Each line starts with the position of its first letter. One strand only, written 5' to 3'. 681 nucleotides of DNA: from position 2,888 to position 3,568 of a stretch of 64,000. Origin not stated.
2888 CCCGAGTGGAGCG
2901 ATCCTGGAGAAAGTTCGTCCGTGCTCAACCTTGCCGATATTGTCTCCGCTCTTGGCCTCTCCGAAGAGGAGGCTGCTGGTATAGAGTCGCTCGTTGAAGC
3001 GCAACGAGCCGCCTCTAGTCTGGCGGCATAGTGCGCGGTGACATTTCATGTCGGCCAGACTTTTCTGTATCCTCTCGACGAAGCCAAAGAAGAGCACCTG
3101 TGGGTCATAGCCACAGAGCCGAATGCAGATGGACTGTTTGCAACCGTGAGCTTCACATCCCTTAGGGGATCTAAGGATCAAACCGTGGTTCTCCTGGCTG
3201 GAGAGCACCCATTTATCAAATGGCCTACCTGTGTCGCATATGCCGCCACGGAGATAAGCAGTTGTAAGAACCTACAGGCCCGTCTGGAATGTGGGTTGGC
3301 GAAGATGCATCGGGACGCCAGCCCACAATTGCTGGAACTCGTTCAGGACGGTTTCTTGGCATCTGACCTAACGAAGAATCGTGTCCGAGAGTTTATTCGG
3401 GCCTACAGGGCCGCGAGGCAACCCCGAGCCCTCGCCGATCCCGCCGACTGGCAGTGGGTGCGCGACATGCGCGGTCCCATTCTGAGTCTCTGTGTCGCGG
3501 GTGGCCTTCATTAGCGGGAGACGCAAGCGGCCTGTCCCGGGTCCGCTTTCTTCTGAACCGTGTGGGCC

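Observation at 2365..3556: Low-GC islet: consensus promoter + Panacea-domain (DUF4065) antitoxin-like gene + unknown 158-aa partner, next to an IS1 remnant. A candidate novel TA pair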

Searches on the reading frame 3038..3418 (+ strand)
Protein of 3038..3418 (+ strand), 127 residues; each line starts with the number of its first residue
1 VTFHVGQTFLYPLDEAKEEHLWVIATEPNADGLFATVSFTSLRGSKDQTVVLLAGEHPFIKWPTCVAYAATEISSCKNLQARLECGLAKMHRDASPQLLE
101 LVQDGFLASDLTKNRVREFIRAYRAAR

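Call 36: search_protein_families(library=pfam, alignment_id=A5, max_evalue=0.01)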
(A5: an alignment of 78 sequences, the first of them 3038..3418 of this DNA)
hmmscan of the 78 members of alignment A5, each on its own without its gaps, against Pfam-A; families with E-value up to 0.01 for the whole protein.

A. member 1, window:3038-3418:+ (127 aa): 0 families

B. families by the number of members that match (of 78 scanned): 1 family
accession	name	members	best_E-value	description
PF12760.12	Zn_ribbon_IS1595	1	0.0017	Transposase zinc-ribbon domain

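Call 37: search_protein_families(library=ncbifam, alignment_id=A5, max_evalue=0.01)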
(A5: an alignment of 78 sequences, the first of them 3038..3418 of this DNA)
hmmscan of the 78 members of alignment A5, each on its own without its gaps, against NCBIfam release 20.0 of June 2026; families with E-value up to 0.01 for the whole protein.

A. member 1, window:3038-3418:+ (127 aa): 0 families

B. families by the number of members that match (of 78 scanned): 2 families
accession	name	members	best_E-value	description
NF005104.0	PRK06545.1-1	1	0.00017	prephenate dehydrogenase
NF011787.0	PRK15251.1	1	0.00057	cytolethal distending toxin subunit B family protein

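Call 45: find_homologous_proteins(query=A5, max_evalue=0.00001)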
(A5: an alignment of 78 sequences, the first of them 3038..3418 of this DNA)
Query A5 (78 sequences) (127 aa, profile of the alignment): 374 proteins with E <= 0.00001 among 3047 candidates; the best 120 are listed.
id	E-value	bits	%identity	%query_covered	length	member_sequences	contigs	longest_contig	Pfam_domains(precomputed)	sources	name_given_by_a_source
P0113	1.7e-43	165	34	92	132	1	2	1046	-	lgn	-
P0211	8.3e-42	160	38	81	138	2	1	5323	-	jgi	jgi:hypothetical protein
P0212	1.1e-41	159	38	94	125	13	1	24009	-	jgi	jgi:hypothetical protein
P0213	1.8e-41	159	36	96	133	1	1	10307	-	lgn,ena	-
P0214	5.1e-41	157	32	95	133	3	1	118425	-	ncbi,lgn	ncbi:MAG: hypothetical protein RMY28_002265 [Nostoc sp. ChiSLP01]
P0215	5.6e-41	157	35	90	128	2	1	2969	-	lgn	-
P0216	7.7e-41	157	31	88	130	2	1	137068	-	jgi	jgi:hypothetical protein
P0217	1.4e-40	156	37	94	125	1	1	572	-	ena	-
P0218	2.4e-40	155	41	95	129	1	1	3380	-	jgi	jgi:hypothetical protein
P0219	2.6e-40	155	30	90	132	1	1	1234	-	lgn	-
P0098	2.7e-40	155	32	92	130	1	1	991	-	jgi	jgi:hypothetical protein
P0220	7.4e-40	154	35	91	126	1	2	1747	-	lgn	-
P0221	8.5e-40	153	41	93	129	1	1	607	-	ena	-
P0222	1.0e-39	153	35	97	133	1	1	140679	-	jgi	-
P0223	1.5e-39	153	36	91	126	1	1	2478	-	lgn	-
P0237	2.1e-38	149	36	91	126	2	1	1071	-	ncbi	-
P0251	6.1e-38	147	42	94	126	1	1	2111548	-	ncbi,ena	-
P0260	1.5e-37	146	38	91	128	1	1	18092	-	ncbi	-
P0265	2.5e-37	145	39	93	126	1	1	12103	-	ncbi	-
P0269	6.6e-37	144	40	93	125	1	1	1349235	-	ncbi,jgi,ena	jgi:hypothetical protein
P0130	8.0e-37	144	26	99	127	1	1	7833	-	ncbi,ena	-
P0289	6.3e-36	141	34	97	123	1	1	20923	-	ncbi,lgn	-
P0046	2.1e-35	139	54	99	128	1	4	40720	-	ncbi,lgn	-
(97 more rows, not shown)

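Call 46: list_cluster_members(proteins=[P0214, P0237, P0260, P0265, P0269, P0130, P0289, P0251, P0046, P0038])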
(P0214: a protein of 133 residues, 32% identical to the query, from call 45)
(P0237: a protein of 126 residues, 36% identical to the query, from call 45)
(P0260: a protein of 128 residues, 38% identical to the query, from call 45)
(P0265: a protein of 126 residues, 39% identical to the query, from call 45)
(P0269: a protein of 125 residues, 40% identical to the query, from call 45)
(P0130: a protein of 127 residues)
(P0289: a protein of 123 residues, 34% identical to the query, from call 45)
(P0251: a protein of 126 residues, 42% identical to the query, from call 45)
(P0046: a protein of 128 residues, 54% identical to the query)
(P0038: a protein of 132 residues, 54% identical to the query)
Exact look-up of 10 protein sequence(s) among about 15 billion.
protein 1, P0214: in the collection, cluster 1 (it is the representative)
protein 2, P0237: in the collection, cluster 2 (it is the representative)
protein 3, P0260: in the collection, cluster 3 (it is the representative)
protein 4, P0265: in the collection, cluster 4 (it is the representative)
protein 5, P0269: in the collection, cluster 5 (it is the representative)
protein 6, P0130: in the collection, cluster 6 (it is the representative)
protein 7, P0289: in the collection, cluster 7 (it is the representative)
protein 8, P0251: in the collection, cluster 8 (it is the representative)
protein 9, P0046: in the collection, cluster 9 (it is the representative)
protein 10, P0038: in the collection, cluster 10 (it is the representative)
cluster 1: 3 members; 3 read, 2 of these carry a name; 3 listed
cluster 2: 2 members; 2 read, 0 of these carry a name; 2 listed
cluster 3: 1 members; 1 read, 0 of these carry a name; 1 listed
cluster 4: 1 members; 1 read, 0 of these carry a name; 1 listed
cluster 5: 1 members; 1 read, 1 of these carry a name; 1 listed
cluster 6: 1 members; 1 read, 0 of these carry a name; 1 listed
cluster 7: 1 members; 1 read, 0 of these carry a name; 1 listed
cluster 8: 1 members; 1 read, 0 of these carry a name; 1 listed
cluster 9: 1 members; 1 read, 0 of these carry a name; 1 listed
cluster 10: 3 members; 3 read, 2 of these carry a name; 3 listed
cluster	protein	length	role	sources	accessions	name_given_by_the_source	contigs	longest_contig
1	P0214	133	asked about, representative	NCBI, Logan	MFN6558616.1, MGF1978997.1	MAG: hypothetical protein RMY28_002265 [Nostoc sp. ChiSLP01]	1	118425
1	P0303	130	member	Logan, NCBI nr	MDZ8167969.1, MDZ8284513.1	hypothetical protein [Nostoc sp. CmiSLP01]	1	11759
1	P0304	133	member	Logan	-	-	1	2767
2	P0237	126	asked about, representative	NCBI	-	-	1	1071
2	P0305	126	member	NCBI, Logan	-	-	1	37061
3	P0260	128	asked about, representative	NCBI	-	-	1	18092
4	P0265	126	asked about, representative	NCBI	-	-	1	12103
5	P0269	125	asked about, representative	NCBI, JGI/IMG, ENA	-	hypothetical protein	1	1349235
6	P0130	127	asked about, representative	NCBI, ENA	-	-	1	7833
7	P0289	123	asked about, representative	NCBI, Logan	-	-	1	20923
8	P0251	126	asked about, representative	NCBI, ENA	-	-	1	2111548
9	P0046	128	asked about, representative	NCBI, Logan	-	-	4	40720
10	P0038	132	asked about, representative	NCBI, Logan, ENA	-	-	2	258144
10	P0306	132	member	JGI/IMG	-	hypothetical protein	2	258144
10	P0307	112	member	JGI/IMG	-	hypothetical protein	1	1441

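Call 53: search_dna_similar(query=window:3038-3418:+, collection=phages, mode=protein, max_evalue=0.01, max_rows=25)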
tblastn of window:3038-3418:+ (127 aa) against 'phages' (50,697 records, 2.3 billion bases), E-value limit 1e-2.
Records with a match: 8; places in all: 8; records where one place covers at least 80% of the query: 4.
Best place of each record, by identity: <60% 8.
By first word of the organism name: Yersinia 3; Escherichia 2; Bacteriophage 1; Klebsiella 1; Vibrio 1.
By host as written in the record: Escherichia coli APEC strain QZJM25 1; Escherichia coli O103:H11 1; Yersinia enterocolitica BJ2014-1008329276 1; Yersinia enterocolitica BJ2014-1008297168 1; Yersinia enterocolitica QH2012-y91 1; Helicobacter pametensis 1; Klebsiella pneumoniae ST13-OXA48 1; Vibrio cyclitrophicus 10N.239.311.H11 1.
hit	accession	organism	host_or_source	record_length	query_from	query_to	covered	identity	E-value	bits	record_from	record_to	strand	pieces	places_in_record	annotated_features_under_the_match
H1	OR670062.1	Escherichia phage SKA5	Escherichia coli APEC strain QZJM25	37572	20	123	82%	28.8%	4e-3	41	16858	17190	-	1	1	hypothetical protein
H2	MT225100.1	Escherichia phage Lys8385Vzw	Escherichia coli O103:H11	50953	20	123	82%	28.8%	4e-3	41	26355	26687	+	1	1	hypothetical protein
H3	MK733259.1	Yersinia phage YeP1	Yersinia enterocolitica ...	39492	20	120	80%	28.7%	8e-4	43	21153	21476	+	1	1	hypothetical protein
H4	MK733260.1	Yersinia phage YeP2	Yersinia enterocolitica ...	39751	20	120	80%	28.7%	8e-4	43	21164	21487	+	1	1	hypothetical protein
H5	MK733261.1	Yersinia phage YeP3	Yersinia enterocolitica QH2012-y91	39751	20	120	80%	28.7%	8e-4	43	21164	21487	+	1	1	hypothetical protein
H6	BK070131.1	Bacteriophage sp.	Helicobacter pametensis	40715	6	126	95%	22.5%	2e-3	42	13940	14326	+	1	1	hypothetical protein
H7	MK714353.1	Klebsiella phage ST13-OXA48phi12.5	Klebsiella pneumoniae ST13-OXA48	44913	16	123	85%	24.8%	2e-3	42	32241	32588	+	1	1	hypothetical protein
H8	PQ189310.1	Vibrio phage 10N.239.311.H11_PE001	Vibrio cyclitrophicus 10N.239.311.H11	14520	47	119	57%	32.9%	2e-3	42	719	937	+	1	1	hypothetical protein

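Call 54: search_dna_similar(query=window:3038-3418:+, collection=plasmids, mode=protein, max_evalue=0.01, max_rows=25)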
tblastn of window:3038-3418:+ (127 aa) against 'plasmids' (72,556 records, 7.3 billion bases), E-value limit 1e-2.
No match.

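Call 55: get_annotated_region(hit=H2, flank=2000)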
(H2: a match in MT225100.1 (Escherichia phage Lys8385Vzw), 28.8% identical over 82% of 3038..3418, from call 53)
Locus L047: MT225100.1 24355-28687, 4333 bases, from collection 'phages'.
description: Escherichia phage Lys8385Vzw, complete genome.
organism: Escherichia phage Lys8385Vzw (NCBI taxid 2724332)
taxonomy: Viruses; Duplodnaviria; Heunggongvirae; Uroviricota; Caudoviricetes
host: Escherichia coli O103:H11; source: -; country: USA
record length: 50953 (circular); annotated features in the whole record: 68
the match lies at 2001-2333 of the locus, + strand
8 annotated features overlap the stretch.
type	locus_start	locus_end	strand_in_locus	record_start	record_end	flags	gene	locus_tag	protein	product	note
CDS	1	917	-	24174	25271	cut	-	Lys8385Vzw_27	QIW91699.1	integrase family protein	-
CDS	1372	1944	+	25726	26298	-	-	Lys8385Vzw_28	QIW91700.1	hypothetical protein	-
CDS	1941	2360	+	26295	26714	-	-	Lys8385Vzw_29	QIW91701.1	hypothetical protein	-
CDS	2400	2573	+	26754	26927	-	-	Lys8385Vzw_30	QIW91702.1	hypothetical protein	-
CDS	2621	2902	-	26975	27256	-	-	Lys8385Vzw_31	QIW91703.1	hypothetical protein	-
CDS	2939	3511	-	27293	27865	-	-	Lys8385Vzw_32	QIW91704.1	exonuclease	-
CDS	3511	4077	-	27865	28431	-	-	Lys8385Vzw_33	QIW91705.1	valyl-tRNA synthetase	-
CDS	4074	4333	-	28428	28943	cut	-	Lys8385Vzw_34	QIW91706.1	hypothetical protein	-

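Call 56: get_annotated_region(hit=H3, flank=2000)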
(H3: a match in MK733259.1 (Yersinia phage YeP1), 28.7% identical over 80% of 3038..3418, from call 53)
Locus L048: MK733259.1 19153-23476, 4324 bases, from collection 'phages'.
description: Yersinia phage YeP1, complete genome.
organism: Yersinia phage YeP1 (NCBI taxid 2562809)
taxonomy: Viruses; Duplodnaviria; Heunggongvirae; Uroviricota; Caudoviricetes
host: Yersinia enterocolitica BJ2014-1008329276; source: -; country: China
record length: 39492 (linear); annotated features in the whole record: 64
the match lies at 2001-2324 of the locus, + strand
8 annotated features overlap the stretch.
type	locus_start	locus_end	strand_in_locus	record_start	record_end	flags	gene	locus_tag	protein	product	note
CDS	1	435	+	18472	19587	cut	-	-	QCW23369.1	hypothetical protein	-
CDS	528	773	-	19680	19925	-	-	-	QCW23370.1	DNA-damage-inducible protein I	-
CDS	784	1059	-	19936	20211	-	-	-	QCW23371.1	hypothetical protein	-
CDS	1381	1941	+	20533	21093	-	-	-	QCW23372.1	hypothetical protein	hypothetical protein; Some similarities with unknown protein of Photorhabdus and with bacteriophage protein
CDS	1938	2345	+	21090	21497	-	-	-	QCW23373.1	hypothetical protein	-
CDS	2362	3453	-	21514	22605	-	-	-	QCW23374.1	integrase family protein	-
CDS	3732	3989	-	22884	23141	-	-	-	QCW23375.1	hypothetical protein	-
CDS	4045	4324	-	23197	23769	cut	-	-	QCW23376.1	hypothetical protein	FIG01046459: hypothetical protein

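Call 57: get_annotated_region(hit=H7, flank=2000)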
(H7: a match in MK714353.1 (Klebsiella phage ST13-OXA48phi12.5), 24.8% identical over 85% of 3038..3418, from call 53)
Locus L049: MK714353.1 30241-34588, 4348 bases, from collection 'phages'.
description: Klebsiella phage ST13-OXA48phi12.5, complete genome.
organism: Klebsiella phage ST13-OXA48phi12.5 (NCBI taxid 2594282)
taxonomy: Viruses; Duplodnaviria; Heunggongvirae; Uroviricota; Caudoviricetes
host: Klebsiella pneumoniae ST13-OXA48; source: -; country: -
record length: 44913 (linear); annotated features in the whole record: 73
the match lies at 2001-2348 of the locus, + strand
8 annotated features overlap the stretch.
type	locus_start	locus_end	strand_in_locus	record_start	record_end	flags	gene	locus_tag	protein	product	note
CDS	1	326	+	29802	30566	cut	-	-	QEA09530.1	DNA breaking-rejoining protein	-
CDS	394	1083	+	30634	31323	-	-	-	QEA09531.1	hypothetical protein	-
CDS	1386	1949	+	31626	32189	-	-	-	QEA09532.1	hypothetical protein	hypothetical protein DUF4065 domain-containing protein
CDS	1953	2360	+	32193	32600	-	-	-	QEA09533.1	hypothetical protein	-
CDS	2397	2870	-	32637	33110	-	-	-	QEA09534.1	hypothetical protein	-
CDS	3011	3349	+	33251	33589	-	-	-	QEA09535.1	hypothetical protein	-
CDS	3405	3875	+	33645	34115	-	-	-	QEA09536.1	hypothetical protein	-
CDS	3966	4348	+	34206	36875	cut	-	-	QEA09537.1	tail protein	-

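Call 59: search_protein_families(library=pfam, proteins=[L047:1372-1944:+, L047:1941-2360:+, L048:1381-1941:+, L048:1938-2345:+, L049:1386-1949:+, L049:1953-2360:+], max_evalue=0.01)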
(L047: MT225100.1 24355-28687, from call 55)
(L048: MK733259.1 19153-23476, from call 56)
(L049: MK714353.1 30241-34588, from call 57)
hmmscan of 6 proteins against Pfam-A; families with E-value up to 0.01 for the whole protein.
L047:1372-1944:+ (190 aa): 1 family
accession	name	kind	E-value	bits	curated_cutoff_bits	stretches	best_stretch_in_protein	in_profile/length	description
PF13274.11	SocA_Panacea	-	2.2e-19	70.9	25.7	1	27-137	1-109/113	Antitoxin SocA-like, Panacea domain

L047:1941-2360:+ (139 aa): 0 families

L048:1381-1941:+ (186 aa): 1 family
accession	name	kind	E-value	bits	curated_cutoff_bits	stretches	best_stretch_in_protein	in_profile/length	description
PF13274.11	SocA_Panacea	-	7.7e-21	75.6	25.7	1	27-140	1-113/113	Antitoxin SocA-like, Panacea domain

L048:1938-2345:+ (135 aa): 0 families

L049:1386-1949:+ (187 aa): 1 family
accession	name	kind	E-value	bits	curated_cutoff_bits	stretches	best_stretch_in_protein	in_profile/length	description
PF13274.11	SocA_Panacea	-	5.8e-27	95.3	25.7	1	27-139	1-113/113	Antitoxin SocA-like, Panacea domain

L049:1953-2360:+ (135 aa): 0 families

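Call 62: search_dna_similar(query=L047:1941-2360:+, collection=phages, mode=protein, max_evalue=0.001, max_rows=60, rows=spread)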
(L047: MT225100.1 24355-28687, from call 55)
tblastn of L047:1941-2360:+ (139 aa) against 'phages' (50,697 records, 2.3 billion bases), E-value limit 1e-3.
Records with a match: 9; places in all: 9; records where one place covers at least 80% of the query: 8.
Best place of each record, by identity: >=99% 2; <60% 7.
By first word of the organism name: Yersinia 3; Escherichia 2; Vibrio 1; Pseudomonas 1; Klebsiella 1; Bacteriophage 1.
By host as written in the record: Escherichia coli APEC strain QZJM25 1; Escherichia coli O103:H11 1; Yersinia enterocolitica BJ2014-1008329276 1; Yersinia enterocolitica BJ2014-1008297168 1; Yersinia enterocolitica QH2012-y91 1; Vibrio cyclitrophicus 10N.239.311.H11 1; Pseudomonas aeruginosa 188 1; Klebsiella pneumoniae ST13-OXA48 1; and 1 more.
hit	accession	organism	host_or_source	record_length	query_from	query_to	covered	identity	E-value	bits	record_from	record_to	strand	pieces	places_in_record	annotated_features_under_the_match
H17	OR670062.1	Escherichia phage SKA5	Escherichia coli APEC strain QZJM25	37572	1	139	100%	100.0%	2e-89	288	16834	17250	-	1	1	hypothetical protein (x2)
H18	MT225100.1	Escherichia phage Lys8385Vzw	Escherichia coli O103:H11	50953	1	139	100%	100.0%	2e-89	288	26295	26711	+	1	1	hypothetical protein (x2)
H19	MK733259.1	Yersinia phage YeP1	Yersinia enterocolitica ...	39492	1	130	94%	53.4%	8e-38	140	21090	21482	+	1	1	hypothetical protein (x2)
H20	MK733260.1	Yersinia phage YeP2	Yersinia enterocolitica ...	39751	1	130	94%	53.4%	8e-38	140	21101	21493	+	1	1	hypothetical protein (x2)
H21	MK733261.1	Yersinia phage YeP3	Yersinia enterocolitica QH2012-y91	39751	1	130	94%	53.4%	8e-38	140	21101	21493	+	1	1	hypothetical protein (x2)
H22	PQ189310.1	Vibrio phage 10N.239.311.H11_PE001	Vibrio cyclitrophicus 10N.239.311.H11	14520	4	131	92%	53.1%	6e-36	135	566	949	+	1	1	hypothetical protein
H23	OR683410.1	Pseudomonas phage Sirocco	Pseudomonas aeruginosa 188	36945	7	127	87%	47.9%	3e-29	116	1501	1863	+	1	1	hypothetical protein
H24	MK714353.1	Klebsiella phage ST13-OXA48phi12.5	Klebsiella pneumoniae ST13-OXA48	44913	1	133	96%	42.5%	4e-29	116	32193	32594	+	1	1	hypothetical protein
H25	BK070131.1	Bacteriophage sp.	Helicobacter pametensis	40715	12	117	76%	34.9%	8e-10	61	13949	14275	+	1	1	hypothetical protein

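Call 69: get_annotated_region(hit=H23, flank=1500)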
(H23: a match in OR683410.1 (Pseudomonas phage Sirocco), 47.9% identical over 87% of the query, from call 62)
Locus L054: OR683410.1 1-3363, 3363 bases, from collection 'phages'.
description: Pseudomonas phage Sirocco, complete genome.
organism: Pseudomonas phage Sirocco (NCBI taxid 3097010)
taxonomy: Viruses; Duplodnaviria; Heunggongvirae; Uroviricota; Caudoviricetes; Peduoviridae; Citexvirus
host: Pseudomonas aeruginosa 188; source: -; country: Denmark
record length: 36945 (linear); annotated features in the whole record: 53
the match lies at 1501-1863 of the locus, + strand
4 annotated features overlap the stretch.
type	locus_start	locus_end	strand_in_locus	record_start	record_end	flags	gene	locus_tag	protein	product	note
CDS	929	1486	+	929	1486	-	-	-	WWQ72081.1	hypothetical protein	-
CDS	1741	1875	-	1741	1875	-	-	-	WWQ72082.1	hypothetical protein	-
CDS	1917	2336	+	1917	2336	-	-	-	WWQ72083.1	hypothetical protein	-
CDS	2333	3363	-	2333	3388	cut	-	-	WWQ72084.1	portal protein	label: portal protein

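Call 71: find_homologous_proteins(query=L054:1486-1884:+, max_evalue=1e-10)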
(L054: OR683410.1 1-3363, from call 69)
Query L054:1486-1884:+ (132 aa): 28 proteins with E <= 1e-10 among 29 candidates.
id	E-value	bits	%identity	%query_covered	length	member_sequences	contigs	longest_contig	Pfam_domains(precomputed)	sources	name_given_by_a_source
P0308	8.2e-86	303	98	100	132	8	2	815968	-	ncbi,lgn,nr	ncbi:TPA: hypothetical protein L6B10_16890 [Pseudomonas aeruginosa]|nr:hypothetical protein [Pseudom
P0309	8.7e-61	222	74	100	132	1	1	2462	-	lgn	-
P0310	6.8e-60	219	73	100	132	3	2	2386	-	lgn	-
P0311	3.8e-58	213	73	100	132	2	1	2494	-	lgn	-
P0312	5.4e-58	213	73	100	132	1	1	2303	-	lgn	-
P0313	2.1e-55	205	66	100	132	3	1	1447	-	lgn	-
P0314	1.7e-53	198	64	100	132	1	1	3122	-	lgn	-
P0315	2.1e-53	198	65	100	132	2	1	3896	-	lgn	-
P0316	2.5e-51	191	66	98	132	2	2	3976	-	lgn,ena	-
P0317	5.3e-51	190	65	100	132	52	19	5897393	-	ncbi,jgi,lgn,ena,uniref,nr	ncbi:hypothetical protein SAMN05216509_3607 [Pseudomonas sp. B10]|jgi:hypothetical protein|uniref:Un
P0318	8.5e-50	186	66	98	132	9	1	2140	-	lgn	-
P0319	1.2e-49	186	64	100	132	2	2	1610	-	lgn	-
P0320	1.6e-49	186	64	100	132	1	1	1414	-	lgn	-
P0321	1.0e-48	183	64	100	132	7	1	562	-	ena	-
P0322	8.7e-48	180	60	100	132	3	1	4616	-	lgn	-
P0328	3.5e-38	149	57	95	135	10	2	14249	-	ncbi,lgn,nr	ncbi:MAG TPA: hypothetical protein DDZ35_02630 [Halomonas sp.]|nr:hypothetical protein [Halomonas sp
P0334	1.0e-33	134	54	95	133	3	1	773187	-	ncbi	ncbi:MAG: hypothetical protein ACQEUK_05385 [Pseudomonadota bacterium]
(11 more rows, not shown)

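Call 72: list_cluster_members(proteins=[P0317, P0328, P0308, P0334])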
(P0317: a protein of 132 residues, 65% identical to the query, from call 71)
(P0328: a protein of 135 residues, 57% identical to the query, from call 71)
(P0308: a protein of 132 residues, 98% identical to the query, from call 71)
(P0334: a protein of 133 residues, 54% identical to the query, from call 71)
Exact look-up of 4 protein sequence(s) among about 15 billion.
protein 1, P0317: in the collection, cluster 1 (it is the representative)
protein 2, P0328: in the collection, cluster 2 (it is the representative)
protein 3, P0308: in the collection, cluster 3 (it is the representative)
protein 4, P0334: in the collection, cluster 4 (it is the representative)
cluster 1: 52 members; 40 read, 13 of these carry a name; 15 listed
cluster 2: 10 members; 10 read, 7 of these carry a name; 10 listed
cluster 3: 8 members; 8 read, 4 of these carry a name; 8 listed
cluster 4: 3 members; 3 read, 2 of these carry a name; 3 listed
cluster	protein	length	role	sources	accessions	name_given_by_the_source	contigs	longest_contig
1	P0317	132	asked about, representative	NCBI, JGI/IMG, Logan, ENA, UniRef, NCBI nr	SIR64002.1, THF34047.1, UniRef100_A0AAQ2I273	hypothetical protein SAMN05216509_3607 [Pseudomonas sp. B10] | hypothetical protein | Uncharacterized protein n=1 Tax=Pseudomonas atacamensis TaxID=2565368 ...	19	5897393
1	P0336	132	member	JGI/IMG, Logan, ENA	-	hypothetical protein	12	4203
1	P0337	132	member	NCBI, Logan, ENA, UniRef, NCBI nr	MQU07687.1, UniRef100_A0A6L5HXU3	hypothetical protein GHO27_18565 [Pseudomonas helleri] | Uncharacterized protein n=2 Tax=Pseudomonas TaxID=286 RepID=A0A6L5HXU3_9PSED | hypothetical protein [Pseudomonas helleri]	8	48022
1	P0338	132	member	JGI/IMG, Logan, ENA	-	hypothetical protein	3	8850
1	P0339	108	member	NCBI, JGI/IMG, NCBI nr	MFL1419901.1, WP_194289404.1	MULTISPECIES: hypothetical protein [Pseudomonas] | hypothetical protein | hypothetical protein [Pseudomonas helleri]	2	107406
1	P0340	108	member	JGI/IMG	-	hypothetical protein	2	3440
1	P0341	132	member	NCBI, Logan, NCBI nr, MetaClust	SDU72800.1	hypothetical protein SAMN04490196_4922 [Pseudomonas moraviensis] | \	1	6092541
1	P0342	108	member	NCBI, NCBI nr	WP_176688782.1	hypothetical protein [Pseudomonas bijieensis]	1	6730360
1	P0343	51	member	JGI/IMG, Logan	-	hypothetical protein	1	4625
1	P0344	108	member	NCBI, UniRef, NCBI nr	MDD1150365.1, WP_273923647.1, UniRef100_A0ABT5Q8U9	hypothetical protein M5G25_18970 [Pseudomonas sp. TNT2022 ID357] | Uncharacterized protein n=1 Tax=Pseudomonas idahonensis TaxID=2942628 ... | hypothetical protein [Pseudomonas idahonensis]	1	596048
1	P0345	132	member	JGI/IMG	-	hypothetical protein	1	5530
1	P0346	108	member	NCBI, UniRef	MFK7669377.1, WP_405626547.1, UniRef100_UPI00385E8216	hypothetical protein [Pseudomonas lundensis] | hypothetical protein n=1 Tax=Pseudomonas lundensis TaxID=86185 RepID=UPI00385E8216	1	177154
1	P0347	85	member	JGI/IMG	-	hypothetical protein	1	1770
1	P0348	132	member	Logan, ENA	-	-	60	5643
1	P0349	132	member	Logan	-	-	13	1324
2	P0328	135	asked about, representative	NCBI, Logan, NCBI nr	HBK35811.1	MAG TPA: hypothetical protein DDZ35_02630 [Halomonas sp.] | hypothetical protein [Halomonas sp.]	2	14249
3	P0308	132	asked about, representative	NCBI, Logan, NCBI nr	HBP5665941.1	TPA: hypothetical protein L6B10_16890 [Pseudomonas aeruginosa] | hypothetical protein [Pseudomonas aeruginosa]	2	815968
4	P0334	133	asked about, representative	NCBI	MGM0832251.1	MAG: hypothetical protein ACQEUK_05385 [Pseudomonadota bacterium]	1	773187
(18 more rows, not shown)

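Call 73: find_encoding_contigs(protein=P0341, flank=2500, max_places=2)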
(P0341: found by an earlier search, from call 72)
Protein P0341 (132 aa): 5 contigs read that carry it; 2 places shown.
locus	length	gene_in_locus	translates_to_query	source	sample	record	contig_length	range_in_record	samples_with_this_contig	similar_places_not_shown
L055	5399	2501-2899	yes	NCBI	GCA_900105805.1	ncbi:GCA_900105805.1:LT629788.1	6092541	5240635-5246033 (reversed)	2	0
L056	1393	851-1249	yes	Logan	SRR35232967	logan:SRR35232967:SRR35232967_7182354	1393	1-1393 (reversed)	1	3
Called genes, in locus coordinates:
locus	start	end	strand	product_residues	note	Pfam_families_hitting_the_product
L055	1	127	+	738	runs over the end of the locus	PF05170:AsmA, PF05359:DUF748, PF13116:YhdP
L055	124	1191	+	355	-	PF00730:HhH-GPD, PF00633:HHH (weak), PF14815:NUDIX_4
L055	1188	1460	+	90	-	PF04362:Iron_traffic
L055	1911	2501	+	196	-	PF13274:SocA_Panacea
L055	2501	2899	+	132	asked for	-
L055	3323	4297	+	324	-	PF00291:PALP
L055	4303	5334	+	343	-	PF02423:OCD_Mu_crystall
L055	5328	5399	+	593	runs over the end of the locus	PF13454:NAD_binding_9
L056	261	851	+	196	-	PF13274:SocA_Panacea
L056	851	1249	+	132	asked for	-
